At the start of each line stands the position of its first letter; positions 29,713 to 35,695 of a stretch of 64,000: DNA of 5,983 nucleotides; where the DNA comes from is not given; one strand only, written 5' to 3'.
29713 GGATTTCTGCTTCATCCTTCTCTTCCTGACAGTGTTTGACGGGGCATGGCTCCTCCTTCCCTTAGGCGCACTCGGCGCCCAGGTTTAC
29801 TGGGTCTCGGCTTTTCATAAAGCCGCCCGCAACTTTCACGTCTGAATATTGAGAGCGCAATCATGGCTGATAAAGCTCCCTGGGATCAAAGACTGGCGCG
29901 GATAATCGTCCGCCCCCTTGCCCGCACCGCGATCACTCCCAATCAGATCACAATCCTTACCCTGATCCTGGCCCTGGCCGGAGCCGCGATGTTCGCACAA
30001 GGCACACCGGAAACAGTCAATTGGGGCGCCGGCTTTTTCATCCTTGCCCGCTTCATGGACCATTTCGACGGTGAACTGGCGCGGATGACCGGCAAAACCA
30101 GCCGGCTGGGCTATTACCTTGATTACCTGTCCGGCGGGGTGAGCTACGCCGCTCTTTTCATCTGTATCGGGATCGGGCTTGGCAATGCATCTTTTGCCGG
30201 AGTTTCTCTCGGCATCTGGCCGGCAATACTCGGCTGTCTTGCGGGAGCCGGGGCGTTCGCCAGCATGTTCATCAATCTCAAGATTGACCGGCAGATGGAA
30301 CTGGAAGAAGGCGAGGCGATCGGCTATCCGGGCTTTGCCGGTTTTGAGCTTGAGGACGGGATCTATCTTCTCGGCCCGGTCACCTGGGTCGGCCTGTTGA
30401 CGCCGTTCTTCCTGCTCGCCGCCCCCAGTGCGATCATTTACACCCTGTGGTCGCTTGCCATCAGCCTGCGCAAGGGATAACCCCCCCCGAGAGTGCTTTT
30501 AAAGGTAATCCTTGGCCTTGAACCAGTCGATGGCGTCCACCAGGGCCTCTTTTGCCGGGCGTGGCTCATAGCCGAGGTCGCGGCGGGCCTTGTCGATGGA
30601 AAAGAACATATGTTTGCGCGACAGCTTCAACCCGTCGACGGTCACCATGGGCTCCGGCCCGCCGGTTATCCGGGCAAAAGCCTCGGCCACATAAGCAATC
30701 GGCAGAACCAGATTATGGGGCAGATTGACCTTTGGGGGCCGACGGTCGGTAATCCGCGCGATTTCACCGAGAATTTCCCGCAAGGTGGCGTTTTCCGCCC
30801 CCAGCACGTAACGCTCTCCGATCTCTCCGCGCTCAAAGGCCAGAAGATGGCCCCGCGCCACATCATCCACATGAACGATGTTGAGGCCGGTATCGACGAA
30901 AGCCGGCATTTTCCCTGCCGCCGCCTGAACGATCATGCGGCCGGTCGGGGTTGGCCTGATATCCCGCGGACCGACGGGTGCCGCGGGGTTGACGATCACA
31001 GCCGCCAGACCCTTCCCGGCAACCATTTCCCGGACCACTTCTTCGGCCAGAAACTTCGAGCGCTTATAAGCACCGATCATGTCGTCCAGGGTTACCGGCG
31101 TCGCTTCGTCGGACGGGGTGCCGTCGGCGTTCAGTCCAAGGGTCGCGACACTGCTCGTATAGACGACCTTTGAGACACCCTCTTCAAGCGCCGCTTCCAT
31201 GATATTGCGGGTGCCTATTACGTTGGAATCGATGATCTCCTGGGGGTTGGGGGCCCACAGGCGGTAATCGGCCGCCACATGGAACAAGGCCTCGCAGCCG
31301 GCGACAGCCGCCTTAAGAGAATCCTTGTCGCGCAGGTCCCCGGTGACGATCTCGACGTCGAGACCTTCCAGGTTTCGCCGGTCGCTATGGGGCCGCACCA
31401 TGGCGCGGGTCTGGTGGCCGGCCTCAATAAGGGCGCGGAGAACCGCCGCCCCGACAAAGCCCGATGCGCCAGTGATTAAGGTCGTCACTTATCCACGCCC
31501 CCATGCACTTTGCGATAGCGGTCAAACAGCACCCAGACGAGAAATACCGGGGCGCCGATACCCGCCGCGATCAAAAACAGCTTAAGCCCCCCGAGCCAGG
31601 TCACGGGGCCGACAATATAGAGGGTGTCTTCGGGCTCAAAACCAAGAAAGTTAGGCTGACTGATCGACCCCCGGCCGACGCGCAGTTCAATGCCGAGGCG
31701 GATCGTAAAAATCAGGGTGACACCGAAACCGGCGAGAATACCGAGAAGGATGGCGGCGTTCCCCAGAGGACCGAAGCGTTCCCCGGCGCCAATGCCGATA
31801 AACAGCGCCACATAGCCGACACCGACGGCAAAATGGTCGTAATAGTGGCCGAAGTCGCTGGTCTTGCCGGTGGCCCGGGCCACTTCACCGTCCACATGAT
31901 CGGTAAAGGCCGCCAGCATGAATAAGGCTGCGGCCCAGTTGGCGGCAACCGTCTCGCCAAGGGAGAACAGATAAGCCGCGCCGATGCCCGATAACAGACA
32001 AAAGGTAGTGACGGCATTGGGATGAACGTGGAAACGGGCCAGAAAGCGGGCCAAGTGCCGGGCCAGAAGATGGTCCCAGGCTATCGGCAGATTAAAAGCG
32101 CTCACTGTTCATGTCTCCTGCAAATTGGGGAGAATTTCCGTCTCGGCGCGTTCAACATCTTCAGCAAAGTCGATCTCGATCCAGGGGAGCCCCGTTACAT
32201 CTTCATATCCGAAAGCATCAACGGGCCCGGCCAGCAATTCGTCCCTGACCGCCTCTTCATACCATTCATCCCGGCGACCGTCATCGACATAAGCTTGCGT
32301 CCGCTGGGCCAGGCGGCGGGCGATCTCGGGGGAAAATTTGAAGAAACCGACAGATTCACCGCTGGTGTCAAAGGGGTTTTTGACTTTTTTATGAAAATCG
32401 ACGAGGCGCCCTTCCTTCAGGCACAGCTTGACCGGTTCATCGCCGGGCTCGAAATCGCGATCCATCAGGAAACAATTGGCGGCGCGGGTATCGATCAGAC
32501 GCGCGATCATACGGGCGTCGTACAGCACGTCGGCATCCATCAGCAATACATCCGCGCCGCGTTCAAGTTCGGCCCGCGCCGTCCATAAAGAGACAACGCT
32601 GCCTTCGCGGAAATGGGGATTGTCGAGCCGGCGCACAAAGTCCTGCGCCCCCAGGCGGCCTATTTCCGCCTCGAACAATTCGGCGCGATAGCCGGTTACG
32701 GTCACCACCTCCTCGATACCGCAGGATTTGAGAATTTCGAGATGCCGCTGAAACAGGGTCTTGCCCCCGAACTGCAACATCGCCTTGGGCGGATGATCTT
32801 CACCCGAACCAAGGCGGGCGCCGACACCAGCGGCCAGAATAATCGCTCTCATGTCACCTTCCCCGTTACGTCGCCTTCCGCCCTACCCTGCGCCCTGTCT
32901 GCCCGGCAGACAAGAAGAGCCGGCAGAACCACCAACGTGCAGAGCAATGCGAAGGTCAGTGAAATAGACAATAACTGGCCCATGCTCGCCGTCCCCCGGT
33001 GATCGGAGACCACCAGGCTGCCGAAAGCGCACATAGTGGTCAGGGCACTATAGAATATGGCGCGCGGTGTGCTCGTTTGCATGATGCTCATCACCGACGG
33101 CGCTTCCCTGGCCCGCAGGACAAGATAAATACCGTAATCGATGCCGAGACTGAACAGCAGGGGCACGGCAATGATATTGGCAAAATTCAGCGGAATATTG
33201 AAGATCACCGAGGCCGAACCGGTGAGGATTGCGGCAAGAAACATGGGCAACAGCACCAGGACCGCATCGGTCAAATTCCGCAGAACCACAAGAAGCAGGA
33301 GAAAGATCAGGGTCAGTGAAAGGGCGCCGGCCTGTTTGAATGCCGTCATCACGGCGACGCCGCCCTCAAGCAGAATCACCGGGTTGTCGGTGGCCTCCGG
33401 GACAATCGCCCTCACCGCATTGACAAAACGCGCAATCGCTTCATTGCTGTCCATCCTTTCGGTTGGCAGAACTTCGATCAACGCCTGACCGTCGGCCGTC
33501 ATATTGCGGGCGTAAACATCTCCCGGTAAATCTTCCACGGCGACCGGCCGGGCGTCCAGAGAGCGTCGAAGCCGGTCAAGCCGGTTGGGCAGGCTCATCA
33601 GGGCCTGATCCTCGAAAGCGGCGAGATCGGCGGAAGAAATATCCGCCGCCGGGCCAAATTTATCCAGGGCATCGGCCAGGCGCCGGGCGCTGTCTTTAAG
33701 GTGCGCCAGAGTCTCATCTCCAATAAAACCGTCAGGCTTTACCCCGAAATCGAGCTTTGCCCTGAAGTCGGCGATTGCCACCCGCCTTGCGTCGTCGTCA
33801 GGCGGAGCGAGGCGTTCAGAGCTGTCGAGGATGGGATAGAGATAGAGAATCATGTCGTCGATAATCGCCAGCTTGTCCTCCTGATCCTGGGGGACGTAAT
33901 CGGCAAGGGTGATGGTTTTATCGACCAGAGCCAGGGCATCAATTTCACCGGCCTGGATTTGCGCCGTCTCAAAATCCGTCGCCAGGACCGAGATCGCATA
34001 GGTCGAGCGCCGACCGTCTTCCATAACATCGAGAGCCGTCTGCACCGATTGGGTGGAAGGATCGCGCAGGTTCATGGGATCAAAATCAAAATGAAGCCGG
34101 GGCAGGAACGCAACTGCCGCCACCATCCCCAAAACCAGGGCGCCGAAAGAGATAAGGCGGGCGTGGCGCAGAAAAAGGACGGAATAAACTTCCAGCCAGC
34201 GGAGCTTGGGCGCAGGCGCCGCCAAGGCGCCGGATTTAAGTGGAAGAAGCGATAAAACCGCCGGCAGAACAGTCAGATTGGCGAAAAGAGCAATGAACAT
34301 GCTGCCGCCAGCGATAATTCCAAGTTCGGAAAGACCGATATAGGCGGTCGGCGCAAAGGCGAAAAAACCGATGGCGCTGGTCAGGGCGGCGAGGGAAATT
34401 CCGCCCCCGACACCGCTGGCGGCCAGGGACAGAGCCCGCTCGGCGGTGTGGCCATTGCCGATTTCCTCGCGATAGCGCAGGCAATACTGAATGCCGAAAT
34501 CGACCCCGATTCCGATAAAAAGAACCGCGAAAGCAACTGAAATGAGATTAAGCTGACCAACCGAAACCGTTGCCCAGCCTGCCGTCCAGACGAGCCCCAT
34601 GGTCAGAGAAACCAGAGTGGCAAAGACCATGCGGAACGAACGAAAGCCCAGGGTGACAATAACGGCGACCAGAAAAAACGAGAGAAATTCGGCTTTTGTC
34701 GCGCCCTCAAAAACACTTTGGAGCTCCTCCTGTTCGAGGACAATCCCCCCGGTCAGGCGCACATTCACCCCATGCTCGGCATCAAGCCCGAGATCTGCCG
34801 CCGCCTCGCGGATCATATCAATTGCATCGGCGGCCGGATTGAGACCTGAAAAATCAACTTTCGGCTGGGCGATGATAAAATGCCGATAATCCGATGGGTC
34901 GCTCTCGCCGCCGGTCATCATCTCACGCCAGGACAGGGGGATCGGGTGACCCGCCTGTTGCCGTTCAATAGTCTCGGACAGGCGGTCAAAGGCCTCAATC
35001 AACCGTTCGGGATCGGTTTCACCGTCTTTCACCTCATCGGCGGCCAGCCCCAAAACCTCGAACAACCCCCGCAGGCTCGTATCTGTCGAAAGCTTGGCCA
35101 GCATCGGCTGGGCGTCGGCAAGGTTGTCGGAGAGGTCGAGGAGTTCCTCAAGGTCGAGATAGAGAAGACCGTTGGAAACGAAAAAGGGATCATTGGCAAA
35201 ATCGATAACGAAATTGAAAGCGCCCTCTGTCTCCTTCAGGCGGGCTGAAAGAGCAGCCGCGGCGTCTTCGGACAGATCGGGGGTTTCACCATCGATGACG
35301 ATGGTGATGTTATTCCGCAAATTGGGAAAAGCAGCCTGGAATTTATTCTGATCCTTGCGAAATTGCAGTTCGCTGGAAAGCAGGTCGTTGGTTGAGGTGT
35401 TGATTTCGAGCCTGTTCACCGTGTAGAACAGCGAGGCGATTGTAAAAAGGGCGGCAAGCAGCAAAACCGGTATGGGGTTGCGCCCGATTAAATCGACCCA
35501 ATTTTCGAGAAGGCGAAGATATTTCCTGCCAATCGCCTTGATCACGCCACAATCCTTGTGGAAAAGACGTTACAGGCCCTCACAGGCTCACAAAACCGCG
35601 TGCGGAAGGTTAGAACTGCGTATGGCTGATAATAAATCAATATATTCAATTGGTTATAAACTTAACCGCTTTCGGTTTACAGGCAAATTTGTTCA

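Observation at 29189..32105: Paralog divergence in the CDP-alcohol phosphotransferase triplet: two copies lack the final Asp of the catalytic motif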

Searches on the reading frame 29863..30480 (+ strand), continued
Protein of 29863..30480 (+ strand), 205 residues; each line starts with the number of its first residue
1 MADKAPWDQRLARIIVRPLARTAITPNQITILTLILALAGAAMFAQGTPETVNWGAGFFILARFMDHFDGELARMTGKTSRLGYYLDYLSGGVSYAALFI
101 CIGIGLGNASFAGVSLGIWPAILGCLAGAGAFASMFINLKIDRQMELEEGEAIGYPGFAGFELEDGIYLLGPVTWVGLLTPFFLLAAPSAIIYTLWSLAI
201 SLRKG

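Call 44: get_annotated_region(hit=H10, flank=9000)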
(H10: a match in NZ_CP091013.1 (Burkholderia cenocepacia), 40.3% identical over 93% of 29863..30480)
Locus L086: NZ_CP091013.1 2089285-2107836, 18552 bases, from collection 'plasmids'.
description: Burkholderia cenocepacia strain CMCC(B)23006 plasmid unnamed1, complete sequence
organism: Burkholderia cenocepacia (NCBI taxid 95486)
taxonomy: Bacteria; Pseudomonadota; Betaproteobacteria; Burkholderiales; Burkholderiaceae; Burkholderia; Burkholderia cenocepacia
host: -; source: -; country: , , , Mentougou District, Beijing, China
typing (MOB-suite, as given by PLSDB): non-mobilizable
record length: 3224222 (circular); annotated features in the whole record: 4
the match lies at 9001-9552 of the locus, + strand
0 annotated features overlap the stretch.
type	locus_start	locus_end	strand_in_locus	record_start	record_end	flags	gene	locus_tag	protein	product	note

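Call 45: get_annotated_region(hit=H15, flank=12000)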
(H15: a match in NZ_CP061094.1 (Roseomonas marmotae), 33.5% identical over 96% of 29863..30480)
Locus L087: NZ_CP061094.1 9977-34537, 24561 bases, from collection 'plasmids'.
description: Roseomonas marmotae strain 1318 plasmid p1318-3
organism: Roseomonas marmotae (NCBI taxid 2768161)
taxonomy: Bacteria; Pseudomonadota; Alphaproteobacteria; Rhodospirillales; Acetobacteraceae; Roseomonas; Roseomonas marmotae
host: -; source: Marmota himalayana,pure culture; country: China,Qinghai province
typing (MOB-suite, as given by PLSDB): non-mobilizable
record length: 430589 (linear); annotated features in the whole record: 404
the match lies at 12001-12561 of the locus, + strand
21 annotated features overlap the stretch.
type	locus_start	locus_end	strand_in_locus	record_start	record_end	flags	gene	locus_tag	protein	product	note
CDS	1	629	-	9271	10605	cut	-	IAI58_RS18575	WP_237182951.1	IS701 family transposase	-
CDS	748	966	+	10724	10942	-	-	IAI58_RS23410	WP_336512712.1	DUF6726 family protein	-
CDS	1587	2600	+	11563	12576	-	hpnA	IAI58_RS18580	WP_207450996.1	hopanoid-associated sugar epimerase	GO:0005975 - carbohydrate metabolic process [Evidence IEA]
CDS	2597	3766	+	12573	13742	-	-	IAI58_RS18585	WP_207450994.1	glycosyltransferase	-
CDS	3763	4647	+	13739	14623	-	hpnC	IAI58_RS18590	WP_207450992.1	squalene synthase HpnC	-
CDS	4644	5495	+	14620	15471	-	hpnD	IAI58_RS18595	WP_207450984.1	presqualene diphosphate synthase HpnD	GO:0016117 - carotenoid biosynthetic process [Evidence IEA]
CDS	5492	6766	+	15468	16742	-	hpnE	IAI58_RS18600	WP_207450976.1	hydroxysqualene dehydroxylase HpnE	-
CDS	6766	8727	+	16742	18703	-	shc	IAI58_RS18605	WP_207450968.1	squalene--hopene cyclase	GO:0019746 - hopanoid biosynthetic process [Evidence IEA]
CDS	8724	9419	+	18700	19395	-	-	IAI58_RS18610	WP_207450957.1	hopanoid-associated phosphorylase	-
CDS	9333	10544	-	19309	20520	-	hpnH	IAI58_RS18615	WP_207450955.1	adenosyl-hopene transferase HpnH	-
CDS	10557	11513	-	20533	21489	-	ispH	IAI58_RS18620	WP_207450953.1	4-hydroxy-3-methylbut-2-enyl diphosphate reductase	GO:0050992 - dimethylallyl diphosphate biosynthetic process [Evidence IEA]; GO:0019288 - isopentenyl diphosphate ...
CDS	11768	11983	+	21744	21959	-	-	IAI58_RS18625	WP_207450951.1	hypothetical protein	-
CDS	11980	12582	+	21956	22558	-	-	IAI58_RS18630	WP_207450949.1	CDP-alcohol phosphatidyltransferase family protein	-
CDS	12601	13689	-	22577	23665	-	-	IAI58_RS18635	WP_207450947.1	2-aminoethylphosphonate--pyruvate transaminase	GO:0019700 - organic phosphonate catabolic process [Evidence IEA]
CDS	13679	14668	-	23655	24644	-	-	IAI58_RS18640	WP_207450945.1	lysylphosphatidylglycerol synthase domain-containing protein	-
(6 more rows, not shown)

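Call 58: predict_structure(alignment_id=A2)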
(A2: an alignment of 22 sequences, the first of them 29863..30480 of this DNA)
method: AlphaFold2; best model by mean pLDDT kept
length: 205 residues; sequences in the alignment: 22
mean_pLDDT: 86.7   pTM: 0.84
mean pLDDT of the five models: 86.7, 86.4, 85.3, 83.7, 80.4
residues with pLDDT >= 90: 122; 70-90: 61; 50-70: 12; < 50: 10
segments of 3 or more residues with pLDDT < 50: 149-155
pLDDT, mean of each block of 10 residues (from residue 1): 73 93 94 97 96 96 90 86 84 94 93 90 97 89 69 48 69 94 93 91 84
secondary structure, 60 per line:
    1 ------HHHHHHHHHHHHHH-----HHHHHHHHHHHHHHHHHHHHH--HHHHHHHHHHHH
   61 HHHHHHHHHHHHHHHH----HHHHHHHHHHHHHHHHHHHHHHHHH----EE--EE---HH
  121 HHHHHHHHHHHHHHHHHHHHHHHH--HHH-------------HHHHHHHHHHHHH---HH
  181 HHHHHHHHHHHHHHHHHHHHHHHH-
elements in order: H7-20 H26-46 H49-76 H81-105 H119-144 H163-175 H179-204

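Call 63: fold_search(model_id=the predicted structure, library=pdb)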
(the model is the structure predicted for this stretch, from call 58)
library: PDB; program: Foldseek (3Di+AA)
matches with E <= 10: 440; with E <= 0.001: 11
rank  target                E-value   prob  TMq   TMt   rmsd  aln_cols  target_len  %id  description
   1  4o6n_A                3.7e-06  1.00  0.68  0.44   4.6       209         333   22  Structure of AF2299, a CDP-alcohol phosphotransferase (CDP-bound) (released 2014-05-14)
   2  4q7c_A                7.3e-06  1.00  0.69  0.45   4.9       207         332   22  Structure of AF2299, a CDP-alcohol phosphotransferase (released 2014-05-28)
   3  4o6m_A                1.1e-05  1.00  0.67  0.44   5.3       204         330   22  Structure of AF2299, a CDP-alcohol phosphotransferase (CMP-bound) (released 2014-05-14)
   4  4o6m_B                2.3e-05  1.00  0.67  0.42   5.3       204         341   22  Structure of AF2299, a CDP-alcohol phosphotransferase (CMP-bound) (released 2014-05-14)
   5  6h5a_A                1.7e-04  1.00  0.59  0.58   6.5       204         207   22  Crystal structure of Mycobacterium tuberculosis phosphatidylinositol phosphate synthase (PgsA1) in complex with mangan (released 2019-05-15)
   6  6wm5_A                5.2e-04  1.00  0.67  0.43   5.0       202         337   21  Structure of a phosphatidylinositol-phosphate synthase (PIPS) from Mycobacterium kansasii (released 2020-05-27)
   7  6h59_A                7.5e-04  1.00  0.67  0.69   4.6       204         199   24  Crystal structure of Mycobacterium tuberculosis phosphatidylinositol phosphate synthase (PgsA1) with CDP-DAG bound (released 2019-05-15)
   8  6wmv_C                7.5e-04  1.00  0.65  0.42   4.8       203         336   22  Structure of a phosphatidylinositol-phosphate synthase (PIPS) from Mycobacterium kansasii with evidence of substrate b (released 2020-05-27)
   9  6h59_B                7.5e-04  1.00  0.57  0.59   6.6       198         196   21  Crystal structure of Mycobacterium tuberculosis phosphatidylinositol phosphate synthase (PgsA1) with CDP-DAG bound (released 2019-05-15)
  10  6h53_B                8.6e-04  1.00  0.52  0.56  13.0       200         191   20  Crystal structure of Mycobacterium tuberculosis phosphatidylinositol phosphate synthase (PgsA1) in apo form (released 2019-05-15)
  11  6h5a_B                9.4e-04  1.00  0.58  0.57   6.4       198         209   21  Crystal structure of Mycobacterium tuberculosis phosphatidylinositol phosphate synthase (PgsA1) in complex with mangan (released 2019-05-15)
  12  5d91                  1.1e-03  1.00  0.69  0.45   5.0       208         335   20  Structure of a phosphatidylinositolphosphate (PIP) synthase from Renibacterium Salmoninarum (released 2015-11-11)
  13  6h53_A                1.1e-03  1.00  0.52  0.56  15.2       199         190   21  Crystal structure of Mycobacterium tuberculosis phosphatidylinositol phosphate synthase (PgsA1) in apo form (released 2019-05-15)
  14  6wmv_A                1.5e-03  1.00  0.64  0.41   5.0       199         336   19  Structure of a phosphatidylinositol-phosphate synthase (PIPS) from Mycobacterium kansasii with evidence of substrate b (released 2020-05-27)
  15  5d92_A                1.7e-03  1.00  0.68  0.44   5.1       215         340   19  Structure of a phosphatidylinositolphosphate (PIP) synthase from Renibacterium Salmoninarum (released 2015-11-04)
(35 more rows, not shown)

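Call 64: find_encoding_contigs(protein=P0002, flank=6000, max_places=2)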
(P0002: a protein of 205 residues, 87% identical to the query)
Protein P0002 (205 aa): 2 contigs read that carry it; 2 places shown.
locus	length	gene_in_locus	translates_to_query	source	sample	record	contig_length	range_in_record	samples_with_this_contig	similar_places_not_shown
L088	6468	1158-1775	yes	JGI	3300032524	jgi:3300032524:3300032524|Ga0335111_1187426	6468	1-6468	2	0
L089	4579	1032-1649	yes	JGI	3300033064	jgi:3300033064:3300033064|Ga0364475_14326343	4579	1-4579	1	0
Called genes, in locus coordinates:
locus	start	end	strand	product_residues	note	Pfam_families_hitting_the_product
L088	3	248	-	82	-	?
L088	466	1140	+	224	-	PF01066:CDP-OH_P_transf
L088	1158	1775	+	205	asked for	PF01066:CDP-OH_P_transf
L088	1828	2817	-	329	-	PF01073:3Beta_HSD, PF01370:Epimerase, PF02719:Polysacc_synt_2, PF04321:RmlD_sub_bind (weak), PF05368:NmrA, PF13460:NAD_binding_10, PF16363:GDP_Man_Dehyd, PF07993:NAD_binding_4, +1 more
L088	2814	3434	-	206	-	PF01066:CDP-OH_P_transf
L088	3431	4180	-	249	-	PF00483:NTP_transferase (weak), PF12804:NTP_transf_3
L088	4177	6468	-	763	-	?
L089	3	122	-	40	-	?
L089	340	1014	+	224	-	PF01066:CDP-OH_P_transf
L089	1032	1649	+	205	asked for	PF01066:CDP-OH_P_transf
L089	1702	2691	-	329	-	PF01073:3Beta_HSD, PF01370:Epimerase, PF02719:Polysacc_synt_2, PF04321:RmlD_sub_bind (weak), PF05368:NmrA, PF13460:NAD_binding_10, PF16363:GDP_Man_Dehyd, PF07993:NAD_binding_4, +1 more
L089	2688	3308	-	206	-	PF01066:CDP-OH_P_transf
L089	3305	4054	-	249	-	PF00483:NTP_transferase (weak), PF12804:NTP_transf_3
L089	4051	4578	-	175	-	?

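Call 69: search_protein_families(library=pfam, proteins=[L009:8946-10004:+], max_evalue=0.001)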
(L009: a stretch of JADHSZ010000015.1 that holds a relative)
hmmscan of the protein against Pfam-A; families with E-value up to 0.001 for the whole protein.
L009:8946-10004:+ (352 aa): 1 family
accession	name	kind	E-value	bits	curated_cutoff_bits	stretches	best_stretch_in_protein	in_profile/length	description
PF03706.18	LPG_synthase_TM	-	4.1e-30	105.7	33.4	1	9-307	4-295/302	Lysylphosphatidylglycerol synthase TM region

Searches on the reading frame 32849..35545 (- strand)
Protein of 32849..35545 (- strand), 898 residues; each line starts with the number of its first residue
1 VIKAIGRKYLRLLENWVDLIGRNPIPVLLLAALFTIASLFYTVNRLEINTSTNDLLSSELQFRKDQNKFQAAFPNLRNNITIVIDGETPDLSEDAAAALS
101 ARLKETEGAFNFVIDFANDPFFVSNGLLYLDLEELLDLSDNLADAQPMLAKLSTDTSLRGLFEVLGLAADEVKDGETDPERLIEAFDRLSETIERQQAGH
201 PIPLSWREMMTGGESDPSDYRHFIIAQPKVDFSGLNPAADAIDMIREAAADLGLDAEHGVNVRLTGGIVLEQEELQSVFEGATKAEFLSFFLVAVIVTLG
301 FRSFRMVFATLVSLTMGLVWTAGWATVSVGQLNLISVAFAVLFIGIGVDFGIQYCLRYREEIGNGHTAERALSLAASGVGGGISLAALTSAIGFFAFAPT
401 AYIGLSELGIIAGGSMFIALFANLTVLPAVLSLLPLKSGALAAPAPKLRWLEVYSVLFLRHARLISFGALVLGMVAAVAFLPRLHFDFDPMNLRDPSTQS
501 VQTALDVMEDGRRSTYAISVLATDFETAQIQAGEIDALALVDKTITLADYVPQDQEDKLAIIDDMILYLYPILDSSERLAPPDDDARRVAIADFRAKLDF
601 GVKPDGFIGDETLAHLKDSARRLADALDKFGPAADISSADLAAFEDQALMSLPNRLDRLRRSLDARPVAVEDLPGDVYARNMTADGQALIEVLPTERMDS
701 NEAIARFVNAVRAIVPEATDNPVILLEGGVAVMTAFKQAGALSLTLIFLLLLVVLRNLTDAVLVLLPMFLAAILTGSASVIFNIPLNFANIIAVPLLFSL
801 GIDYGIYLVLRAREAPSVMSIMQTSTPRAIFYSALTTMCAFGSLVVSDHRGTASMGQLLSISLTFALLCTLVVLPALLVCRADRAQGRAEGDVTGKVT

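Call 3: search_protein_families(library=pfam, proteins=[window:32849-35545:-], max_evalue=0.01)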
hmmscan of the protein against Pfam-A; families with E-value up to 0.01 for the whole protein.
window:32849-35545:- (898 aa): 1 family
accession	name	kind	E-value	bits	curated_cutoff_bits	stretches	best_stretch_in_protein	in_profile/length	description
PF03176.21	MMPL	-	4e-42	144.8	20.5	2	237-434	102-302/333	MMPL family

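Call 4: search_protein_families(library=ncbifam, proteins=[window:32849-35545:-], max_evalue=0.01)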
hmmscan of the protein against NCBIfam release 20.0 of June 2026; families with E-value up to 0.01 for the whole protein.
window:32849-35545:- (898 aa): 8 families
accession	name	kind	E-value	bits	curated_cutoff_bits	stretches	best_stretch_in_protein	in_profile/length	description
TIGR03480.1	HpnN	hypoth_equivalog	4.9e-291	967.7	751.85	1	13-880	2-858/862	hopanoid biosynthesis associated RND transporter like protein HpnN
NF052374.1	HopndTporHpnN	equivalog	2e-221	737.5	1100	1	14-878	6-854/858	hopanoid transporter HpnN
NF045600.2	BstA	equivalog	1.1e-54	185.7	1400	2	19-560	11-567/903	sterol transporter cytoplasmic membrane protein BstA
TIGR00921.1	2A067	subfamily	9.7e-48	162.7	351.9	2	256-433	557-733/733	hydrophobe/amphiphile efflux-3 (HAE3) family transporter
TIGR00833.1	actII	subfamily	2.7e-27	95.4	874.7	3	255-501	148-399/910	MMPL family RND transporter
TIGR00916.1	2A0604s01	subfamily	0.00043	19.9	148.6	1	279-392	87-199/231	SecD/SecF family protein translocase subunit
NF006218.0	PRK08343.1-4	subfamily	0.0021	17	383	1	277-351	237-311/392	preprotein translocase subunit SecD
NF006354.0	PRK08578.1-2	equivalog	0.0081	15.6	353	1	280-354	125-199/296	preprotein translocase subunit SecF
